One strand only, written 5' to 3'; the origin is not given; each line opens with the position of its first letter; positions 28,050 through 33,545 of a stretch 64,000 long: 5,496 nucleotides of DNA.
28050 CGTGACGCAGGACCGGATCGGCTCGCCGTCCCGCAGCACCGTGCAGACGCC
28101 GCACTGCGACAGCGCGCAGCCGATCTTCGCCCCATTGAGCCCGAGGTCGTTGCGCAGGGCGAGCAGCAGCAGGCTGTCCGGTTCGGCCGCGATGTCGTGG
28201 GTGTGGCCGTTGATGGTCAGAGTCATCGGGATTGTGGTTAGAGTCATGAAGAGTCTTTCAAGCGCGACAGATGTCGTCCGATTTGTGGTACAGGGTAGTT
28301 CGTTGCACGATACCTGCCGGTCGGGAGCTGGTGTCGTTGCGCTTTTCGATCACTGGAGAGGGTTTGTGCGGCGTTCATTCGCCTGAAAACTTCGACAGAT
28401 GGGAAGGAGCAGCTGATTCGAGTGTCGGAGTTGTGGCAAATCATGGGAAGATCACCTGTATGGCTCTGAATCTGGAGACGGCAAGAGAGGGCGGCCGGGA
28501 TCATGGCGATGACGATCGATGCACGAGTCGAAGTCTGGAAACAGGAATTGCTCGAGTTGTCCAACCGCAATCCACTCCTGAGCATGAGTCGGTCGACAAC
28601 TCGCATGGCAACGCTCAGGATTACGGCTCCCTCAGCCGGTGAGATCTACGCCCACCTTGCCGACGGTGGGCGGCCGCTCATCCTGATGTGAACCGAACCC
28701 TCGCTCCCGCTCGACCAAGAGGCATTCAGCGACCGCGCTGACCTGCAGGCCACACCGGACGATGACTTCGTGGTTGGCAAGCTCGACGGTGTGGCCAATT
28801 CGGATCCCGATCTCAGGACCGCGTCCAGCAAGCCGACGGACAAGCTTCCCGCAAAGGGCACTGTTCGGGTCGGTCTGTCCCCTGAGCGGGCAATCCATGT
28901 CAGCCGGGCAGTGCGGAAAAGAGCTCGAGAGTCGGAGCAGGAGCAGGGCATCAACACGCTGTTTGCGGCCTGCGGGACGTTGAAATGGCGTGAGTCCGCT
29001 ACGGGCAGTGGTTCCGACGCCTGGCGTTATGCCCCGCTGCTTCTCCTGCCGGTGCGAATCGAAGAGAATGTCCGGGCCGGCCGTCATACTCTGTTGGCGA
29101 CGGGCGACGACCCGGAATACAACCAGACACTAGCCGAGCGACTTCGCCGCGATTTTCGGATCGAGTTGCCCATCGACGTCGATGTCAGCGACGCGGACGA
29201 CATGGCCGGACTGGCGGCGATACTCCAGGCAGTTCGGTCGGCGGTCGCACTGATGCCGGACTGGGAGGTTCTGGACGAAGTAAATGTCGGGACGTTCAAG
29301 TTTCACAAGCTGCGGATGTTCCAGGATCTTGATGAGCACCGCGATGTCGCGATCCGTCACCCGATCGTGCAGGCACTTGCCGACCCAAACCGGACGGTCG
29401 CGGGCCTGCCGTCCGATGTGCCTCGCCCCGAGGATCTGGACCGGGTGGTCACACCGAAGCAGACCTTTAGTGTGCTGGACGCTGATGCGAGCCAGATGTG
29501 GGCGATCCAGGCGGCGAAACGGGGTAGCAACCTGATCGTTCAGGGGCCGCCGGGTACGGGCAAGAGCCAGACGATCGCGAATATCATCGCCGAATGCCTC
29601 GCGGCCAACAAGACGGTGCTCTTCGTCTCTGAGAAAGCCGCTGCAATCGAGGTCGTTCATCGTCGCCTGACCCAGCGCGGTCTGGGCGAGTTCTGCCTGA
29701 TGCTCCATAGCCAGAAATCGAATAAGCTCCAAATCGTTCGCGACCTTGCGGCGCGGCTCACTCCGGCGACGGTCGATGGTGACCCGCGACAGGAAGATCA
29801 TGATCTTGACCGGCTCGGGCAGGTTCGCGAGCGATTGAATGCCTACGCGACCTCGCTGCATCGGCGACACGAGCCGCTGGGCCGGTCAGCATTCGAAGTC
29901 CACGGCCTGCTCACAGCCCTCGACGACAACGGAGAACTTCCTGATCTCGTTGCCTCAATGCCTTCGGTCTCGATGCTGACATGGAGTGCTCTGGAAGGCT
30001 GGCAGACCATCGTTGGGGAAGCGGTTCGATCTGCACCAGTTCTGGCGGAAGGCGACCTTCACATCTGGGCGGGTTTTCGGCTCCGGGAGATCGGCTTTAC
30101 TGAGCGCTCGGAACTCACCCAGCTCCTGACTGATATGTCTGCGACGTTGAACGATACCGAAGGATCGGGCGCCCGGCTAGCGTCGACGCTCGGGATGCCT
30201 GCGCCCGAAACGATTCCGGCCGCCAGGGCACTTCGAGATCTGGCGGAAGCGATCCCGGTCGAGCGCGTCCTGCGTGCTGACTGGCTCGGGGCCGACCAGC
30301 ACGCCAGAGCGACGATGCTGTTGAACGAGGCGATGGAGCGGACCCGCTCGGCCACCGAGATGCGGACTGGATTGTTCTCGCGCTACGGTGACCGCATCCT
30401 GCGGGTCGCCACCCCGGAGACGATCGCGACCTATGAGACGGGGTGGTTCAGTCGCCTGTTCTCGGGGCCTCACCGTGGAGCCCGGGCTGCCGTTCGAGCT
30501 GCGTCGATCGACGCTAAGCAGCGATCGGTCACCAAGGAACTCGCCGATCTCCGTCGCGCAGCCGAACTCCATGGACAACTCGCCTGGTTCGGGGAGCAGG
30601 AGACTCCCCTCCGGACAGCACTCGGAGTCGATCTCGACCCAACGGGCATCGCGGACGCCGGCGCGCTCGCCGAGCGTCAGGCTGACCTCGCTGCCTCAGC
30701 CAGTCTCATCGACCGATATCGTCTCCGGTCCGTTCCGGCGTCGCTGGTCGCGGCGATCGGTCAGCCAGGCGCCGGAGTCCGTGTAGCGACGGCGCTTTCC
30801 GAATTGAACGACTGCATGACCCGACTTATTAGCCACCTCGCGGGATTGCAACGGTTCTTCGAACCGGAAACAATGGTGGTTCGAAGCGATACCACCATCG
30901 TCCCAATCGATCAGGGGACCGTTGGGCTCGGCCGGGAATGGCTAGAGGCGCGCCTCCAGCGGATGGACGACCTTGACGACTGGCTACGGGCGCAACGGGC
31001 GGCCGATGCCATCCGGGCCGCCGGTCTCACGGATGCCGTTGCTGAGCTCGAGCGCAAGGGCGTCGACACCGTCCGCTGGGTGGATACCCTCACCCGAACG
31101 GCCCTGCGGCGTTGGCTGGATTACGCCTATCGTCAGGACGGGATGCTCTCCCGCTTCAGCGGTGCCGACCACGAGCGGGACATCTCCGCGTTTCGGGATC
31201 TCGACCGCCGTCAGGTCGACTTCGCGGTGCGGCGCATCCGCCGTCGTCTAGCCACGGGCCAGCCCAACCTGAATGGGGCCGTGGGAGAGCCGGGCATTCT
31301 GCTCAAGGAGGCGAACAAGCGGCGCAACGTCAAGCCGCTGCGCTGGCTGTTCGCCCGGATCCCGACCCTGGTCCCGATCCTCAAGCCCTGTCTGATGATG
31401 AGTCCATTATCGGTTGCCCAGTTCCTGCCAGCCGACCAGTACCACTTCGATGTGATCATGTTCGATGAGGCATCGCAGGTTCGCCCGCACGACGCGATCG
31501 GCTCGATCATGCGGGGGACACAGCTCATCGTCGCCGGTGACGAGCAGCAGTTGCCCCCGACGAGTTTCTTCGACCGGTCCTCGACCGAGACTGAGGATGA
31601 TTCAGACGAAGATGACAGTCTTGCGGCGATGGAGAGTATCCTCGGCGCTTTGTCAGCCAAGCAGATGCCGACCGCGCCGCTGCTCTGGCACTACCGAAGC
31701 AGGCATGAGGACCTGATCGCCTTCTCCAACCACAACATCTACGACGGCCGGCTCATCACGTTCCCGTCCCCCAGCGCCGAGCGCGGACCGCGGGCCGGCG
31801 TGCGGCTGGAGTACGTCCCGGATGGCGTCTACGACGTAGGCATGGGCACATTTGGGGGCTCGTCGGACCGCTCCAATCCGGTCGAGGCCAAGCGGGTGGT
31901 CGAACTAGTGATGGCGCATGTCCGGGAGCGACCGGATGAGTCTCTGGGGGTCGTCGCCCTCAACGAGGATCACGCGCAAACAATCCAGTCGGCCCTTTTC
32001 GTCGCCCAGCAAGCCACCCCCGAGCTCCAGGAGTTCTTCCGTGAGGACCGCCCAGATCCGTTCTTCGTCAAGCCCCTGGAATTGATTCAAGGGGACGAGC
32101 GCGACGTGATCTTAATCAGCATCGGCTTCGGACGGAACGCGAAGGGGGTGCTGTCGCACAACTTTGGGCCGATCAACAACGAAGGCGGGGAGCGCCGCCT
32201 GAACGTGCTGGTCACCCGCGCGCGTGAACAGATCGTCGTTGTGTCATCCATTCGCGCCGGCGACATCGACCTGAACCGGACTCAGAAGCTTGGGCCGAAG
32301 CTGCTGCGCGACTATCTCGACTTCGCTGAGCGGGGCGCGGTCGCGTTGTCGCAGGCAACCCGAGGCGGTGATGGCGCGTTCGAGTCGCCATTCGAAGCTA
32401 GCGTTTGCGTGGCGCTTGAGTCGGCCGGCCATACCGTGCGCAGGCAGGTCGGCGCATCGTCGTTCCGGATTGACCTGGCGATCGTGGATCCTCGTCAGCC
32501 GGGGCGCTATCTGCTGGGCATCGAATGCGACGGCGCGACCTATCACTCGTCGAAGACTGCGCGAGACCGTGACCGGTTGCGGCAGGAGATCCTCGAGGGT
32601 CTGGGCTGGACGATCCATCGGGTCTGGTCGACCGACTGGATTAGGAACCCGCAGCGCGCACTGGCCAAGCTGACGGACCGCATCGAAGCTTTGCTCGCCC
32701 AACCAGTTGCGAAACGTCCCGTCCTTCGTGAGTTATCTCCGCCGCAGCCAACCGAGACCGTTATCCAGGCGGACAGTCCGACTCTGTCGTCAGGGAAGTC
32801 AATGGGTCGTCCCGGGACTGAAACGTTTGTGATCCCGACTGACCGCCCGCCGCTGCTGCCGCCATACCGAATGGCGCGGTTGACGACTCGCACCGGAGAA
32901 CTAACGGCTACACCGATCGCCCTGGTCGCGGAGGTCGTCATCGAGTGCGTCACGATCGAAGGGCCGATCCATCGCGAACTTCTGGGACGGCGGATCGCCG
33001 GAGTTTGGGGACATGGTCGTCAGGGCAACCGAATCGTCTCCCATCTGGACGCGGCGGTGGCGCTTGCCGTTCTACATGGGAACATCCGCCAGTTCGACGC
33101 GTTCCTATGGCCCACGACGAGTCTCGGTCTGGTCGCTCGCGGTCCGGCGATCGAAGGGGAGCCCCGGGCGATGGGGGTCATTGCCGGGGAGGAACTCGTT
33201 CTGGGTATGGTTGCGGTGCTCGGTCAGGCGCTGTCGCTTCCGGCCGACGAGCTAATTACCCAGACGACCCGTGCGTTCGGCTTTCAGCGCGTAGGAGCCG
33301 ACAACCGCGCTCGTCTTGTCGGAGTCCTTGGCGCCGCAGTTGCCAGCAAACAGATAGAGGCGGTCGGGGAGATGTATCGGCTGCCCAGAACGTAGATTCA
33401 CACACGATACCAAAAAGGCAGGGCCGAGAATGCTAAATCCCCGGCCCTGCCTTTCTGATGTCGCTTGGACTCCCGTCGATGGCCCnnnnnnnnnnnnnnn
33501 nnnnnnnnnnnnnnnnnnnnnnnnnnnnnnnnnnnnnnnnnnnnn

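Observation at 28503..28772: A single in-frame TGA at codon 63 interrupts the giant helicase gene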

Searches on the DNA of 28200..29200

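Call 21: search_rna_families(source=window, start=28200, end=29200, threshold=evalue, max_evalue=1)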
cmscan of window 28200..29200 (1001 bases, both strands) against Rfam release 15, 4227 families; matches with E-value up to 1: 0.
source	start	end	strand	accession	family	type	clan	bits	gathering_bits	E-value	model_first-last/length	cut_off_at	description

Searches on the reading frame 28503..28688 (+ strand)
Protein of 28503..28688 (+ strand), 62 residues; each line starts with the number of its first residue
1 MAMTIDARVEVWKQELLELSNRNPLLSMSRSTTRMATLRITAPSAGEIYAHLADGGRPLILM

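Call 11: list_cluster_members(proteins=[P0001, window:28503-28688:+])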
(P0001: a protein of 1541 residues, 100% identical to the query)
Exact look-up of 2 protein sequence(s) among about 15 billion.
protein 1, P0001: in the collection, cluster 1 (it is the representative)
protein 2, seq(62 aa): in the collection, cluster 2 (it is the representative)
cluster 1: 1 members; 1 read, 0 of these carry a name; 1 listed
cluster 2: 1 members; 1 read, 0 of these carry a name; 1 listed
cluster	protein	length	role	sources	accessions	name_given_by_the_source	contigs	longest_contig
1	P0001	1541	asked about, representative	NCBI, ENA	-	-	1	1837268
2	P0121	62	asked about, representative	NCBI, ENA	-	-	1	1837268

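Call 26: find_encoding_contigs(protein=P0121, flank=2000, max_places=3)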
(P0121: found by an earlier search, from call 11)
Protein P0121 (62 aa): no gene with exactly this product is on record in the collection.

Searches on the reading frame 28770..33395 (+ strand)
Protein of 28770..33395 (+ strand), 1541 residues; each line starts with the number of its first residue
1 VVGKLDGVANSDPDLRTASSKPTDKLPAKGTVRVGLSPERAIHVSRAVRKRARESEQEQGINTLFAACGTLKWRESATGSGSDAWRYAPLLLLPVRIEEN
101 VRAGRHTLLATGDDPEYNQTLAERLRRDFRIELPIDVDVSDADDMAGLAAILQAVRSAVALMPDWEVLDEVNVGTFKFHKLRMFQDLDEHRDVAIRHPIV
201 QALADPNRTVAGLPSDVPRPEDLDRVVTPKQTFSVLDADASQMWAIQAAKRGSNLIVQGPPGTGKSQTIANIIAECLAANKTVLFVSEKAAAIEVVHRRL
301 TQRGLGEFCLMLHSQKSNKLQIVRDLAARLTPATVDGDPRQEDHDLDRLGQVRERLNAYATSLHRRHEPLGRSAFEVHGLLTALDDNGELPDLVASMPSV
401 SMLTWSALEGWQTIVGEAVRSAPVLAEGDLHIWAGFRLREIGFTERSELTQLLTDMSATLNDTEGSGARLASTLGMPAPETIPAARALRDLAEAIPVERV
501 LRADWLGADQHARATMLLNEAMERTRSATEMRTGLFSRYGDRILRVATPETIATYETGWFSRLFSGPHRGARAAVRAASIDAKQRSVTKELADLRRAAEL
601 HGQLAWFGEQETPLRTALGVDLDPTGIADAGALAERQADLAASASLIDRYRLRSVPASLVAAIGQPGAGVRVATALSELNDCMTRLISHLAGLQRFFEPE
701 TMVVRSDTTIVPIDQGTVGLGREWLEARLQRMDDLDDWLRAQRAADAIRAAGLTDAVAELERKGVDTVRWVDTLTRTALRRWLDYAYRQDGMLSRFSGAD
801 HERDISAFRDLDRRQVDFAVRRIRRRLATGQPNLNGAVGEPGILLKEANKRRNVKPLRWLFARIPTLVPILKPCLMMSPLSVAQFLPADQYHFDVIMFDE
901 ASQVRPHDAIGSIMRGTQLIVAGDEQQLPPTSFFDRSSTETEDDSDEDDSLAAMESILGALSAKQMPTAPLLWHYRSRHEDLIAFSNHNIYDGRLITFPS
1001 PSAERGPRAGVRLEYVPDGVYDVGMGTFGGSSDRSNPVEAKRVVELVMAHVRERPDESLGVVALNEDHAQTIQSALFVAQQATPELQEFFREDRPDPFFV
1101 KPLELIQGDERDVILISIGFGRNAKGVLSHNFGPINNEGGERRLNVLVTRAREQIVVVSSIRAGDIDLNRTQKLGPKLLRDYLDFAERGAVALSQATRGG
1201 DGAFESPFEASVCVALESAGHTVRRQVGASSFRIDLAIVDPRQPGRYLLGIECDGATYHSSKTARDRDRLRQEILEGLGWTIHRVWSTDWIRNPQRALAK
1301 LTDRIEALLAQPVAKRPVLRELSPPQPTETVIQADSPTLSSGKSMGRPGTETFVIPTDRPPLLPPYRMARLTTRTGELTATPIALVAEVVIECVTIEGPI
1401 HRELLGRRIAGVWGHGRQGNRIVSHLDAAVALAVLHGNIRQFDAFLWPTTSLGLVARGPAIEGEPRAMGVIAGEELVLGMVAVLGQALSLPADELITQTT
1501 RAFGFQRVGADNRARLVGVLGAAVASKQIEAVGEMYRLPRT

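Call 69: search_protein_families(library=ncbifam, proteins=[window:28770-33395:+], max_evalue=0.001)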
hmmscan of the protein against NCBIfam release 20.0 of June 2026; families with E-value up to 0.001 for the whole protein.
window:28770-33395:+ (1541 aa): 6 families
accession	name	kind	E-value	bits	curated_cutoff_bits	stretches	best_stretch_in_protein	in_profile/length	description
NF058533.1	antiphage_ProA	equivalog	0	1275.5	1500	1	28-1507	443-1903/1903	anti-phage protein ProA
NF042953.1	Hhe_antiphage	equivalog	1.3e-250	835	2000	2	723-1314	1106-1689/1797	DUF4011 domain-containing anti-phage protein Hhe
NF040671.1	PLuB_AAA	exception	3e-25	87.8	999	2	888-1160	958-1231/1256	PLuB system helicase-like protein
TIGR00376.1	TIGR00376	hypoth_equivalog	1.6e-24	86.4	348.9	3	883-997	356-455/639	IGHMBP2 family helicase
TIGR01447.1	recD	equivalog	2.2e-06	26.5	310.15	0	888-930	258-303/597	exodeoxyribonuclease V subunit alpha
TIGR01448.2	helicase_RecD2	equivalog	5.6e-06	24.8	500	1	221-284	300-363/713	SF1B family DNA helicase RecD2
